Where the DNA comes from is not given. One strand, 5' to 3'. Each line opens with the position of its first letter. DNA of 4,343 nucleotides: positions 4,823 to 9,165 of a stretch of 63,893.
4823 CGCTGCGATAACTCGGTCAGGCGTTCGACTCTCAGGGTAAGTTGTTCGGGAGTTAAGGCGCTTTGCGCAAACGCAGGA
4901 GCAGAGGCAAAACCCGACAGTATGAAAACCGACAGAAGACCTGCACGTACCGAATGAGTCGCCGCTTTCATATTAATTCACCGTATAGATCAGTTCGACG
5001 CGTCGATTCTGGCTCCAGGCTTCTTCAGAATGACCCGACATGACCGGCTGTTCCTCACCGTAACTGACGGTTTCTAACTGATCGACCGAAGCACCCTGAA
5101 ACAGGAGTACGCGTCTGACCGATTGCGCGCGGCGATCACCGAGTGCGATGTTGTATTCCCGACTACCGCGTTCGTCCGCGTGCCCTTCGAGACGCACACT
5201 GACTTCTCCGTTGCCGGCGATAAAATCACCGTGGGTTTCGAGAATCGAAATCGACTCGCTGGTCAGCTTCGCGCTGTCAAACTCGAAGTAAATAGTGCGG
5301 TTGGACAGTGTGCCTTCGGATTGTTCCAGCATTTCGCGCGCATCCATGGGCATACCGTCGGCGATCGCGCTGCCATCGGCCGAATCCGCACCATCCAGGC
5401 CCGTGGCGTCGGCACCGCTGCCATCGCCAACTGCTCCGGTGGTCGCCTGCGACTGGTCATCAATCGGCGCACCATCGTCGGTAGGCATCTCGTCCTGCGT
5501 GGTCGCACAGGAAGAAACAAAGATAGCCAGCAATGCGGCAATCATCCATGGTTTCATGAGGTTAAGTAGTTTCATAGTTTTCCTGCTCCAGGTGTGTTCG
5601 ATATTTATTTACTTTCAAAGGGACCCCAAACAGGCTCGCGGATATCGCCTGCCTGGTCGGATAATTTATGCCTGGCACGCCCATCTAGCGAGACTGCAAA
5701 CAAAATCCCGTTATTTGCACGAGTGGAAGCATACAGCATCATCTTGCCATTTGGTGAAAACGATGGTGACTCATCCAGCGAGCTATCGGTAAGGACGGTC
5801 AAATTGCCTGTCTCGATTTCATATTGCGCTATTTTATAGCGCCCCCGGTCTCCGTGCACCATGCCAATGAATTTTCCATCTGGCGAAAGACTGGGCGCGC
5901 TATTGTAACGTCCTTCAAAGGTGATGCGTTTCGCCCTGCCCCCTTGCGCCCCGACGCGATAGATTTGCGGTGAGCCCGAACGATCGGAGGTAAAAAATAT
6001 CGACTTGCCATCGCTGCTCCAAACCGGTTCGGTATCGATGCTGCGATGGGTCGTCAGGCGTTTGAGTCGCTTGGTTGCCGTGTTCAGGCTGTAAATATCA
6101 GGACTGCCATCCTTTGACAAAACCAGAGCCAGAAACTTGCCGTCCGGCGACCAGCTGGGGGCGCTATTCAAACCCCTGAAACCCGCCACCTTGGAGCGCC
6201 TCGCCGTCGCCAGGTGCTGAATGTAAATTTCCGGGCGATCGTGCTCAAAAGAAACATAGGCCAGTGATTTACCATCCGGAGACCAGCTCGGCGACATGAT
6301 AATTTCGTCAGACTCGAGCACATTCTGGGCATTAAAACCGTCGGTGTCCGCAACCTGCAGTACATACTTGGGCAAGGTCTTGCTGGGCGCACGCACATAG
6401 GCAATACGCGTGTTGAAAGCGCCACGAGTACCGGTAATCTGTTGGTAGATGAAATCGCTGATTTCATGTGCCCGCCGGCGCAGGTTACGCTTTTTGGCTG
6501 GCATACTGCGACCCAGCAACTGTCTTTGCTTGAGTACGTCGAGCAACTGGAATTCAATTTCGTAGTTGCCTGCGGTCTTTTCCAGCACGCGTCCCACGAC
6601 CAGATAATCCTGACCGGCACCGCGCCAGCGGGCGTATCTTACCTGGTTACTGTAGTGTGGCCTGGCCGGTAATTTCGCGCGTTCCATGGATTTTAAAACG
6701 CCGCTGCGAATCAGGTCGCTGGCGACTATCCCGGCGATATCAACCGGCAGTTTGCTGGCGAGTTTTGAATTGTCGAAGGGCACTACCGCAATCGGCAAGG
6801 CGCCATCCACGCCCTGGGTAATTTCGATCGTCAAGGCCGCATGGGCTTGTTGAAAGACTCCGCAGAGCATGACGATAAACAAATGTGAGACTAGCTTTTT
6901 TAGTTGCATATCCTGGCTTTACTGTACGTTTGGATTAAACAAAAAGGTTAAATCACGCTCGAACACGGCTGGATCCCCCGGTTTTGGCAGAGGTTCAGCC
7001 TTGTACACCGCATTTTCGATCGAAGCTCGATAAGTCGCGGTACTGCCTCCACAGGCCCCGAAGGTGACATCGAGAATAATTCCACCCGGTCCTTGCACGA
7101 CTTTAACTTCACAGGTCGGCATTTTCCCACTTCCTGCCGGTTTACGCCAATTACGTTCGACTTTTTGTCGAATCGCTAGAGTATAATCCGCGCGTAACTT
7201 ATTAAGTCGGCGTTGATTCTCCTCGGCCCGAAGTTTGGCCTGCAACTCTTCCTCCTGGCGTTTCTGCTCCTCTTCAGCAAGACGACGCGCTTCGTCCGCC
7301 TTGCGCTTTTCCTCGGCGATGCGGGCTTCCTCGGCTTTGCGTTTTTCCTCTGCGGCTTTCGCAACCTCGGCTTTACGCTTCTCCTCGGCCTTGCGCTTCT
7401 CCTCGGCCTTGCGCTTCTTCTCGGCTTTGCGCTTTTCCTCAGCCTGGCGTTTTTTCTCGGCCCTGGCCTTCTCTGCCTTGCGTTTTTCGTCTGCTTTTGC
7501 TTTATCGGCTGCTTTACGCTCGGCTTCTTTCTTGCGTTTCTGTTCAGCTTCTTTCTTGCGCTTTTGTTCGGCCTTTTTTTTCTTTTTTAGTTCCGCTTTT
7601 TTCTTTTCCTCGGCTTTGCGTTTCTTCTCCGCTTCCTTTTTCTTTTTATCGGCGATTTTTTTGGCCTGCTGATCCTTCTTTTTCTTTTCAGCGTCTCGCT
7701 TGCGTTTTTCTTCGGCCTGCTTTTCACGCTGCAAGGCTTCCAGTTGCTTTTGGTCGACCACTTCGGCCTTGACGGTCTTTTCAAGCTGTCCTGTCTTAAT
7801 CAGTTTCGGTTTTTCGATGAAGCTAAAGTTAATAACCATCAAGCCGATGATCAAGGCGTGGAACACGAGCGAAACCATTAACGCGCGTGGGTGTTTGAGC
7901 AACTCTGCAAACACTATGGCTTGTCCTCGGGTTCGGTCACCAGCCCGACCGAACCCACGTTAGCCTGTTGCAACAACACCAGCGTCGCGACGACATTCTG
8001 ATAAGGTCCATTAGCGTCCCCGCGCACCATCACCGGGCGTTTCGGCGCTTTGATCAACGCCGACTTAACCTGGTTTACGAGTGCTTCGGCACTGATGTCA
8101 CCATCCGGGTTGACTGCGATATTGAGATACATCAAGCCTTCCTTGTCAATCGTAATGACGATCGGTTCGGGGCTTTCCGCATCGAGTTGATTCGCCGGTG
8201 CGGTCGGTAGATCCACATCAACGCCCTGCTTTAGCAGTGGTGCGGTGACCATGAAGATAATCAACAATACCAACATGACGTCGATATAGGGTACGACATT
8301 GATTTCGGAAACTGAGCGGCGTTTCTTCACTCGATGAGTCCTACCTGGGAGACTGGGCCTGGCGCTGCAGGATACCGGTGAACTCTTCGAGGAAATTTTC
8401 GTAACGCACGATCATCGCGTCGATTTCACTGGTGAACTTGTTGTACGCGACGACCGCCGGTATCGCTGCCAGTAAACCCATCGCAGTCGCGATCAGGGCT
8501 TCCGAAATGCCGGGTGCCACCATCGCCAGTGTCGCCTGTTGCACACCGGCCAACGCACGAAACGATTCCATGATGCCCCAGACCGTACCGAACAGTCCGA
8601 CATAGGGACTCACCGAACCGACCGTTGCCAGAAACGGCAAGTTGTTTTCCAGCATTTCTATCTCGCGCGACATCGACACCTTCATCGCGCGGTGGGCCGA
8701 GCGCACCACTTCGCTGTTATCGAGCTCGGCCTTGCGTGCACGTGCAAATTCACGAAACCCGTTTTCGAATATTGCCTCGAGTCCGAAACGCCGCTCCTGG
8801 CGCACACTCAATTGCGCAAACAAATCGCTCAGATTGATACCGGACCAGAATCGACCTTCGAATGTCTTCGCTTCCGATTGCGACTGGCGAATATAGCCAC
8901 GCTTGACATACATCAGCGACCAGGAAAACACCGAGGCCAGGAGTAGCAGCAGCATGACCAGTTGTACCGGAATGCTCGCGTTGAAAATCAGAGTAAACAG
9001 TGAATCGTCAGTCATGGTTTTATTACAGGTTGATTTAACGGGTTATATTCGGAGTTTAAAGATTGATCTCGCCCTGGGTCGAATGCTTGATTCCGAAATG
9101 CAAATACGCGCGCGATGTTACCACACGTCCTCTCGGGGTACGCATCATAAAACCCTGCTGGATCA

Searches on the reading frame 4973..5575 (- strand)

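Call 26: search_protein_families(library=pfam, proteins=[window:4973-5575:-], max_evalue=0.00001)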
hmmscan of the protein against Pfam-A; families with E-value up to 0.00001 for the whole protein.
window:4973-5575:- (200 aa): 1 family
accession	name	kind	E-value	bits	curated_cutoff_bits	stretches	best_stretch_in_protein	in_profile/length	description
PF00691.25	OmpA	-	1.3e-18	67.6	27.2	1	96-191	1-98/98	OmpA family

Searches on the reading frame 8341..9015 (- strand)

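Call 26: search_protein_families(library=pfam, proteins=[window:8341-9015:-], max_evalue=0.00001)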
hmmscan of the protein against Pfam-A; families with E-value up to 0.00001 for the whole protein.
window:8341-9015:- (224 aa): 1 family
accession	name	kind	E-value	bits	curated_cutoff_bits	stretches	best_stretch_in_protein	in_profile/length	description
PF01618.21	MotA_ExbB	-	3.6e-39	133.8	22.9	1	84-206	11-126/127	MotA/TolQ/ExbB proton channel family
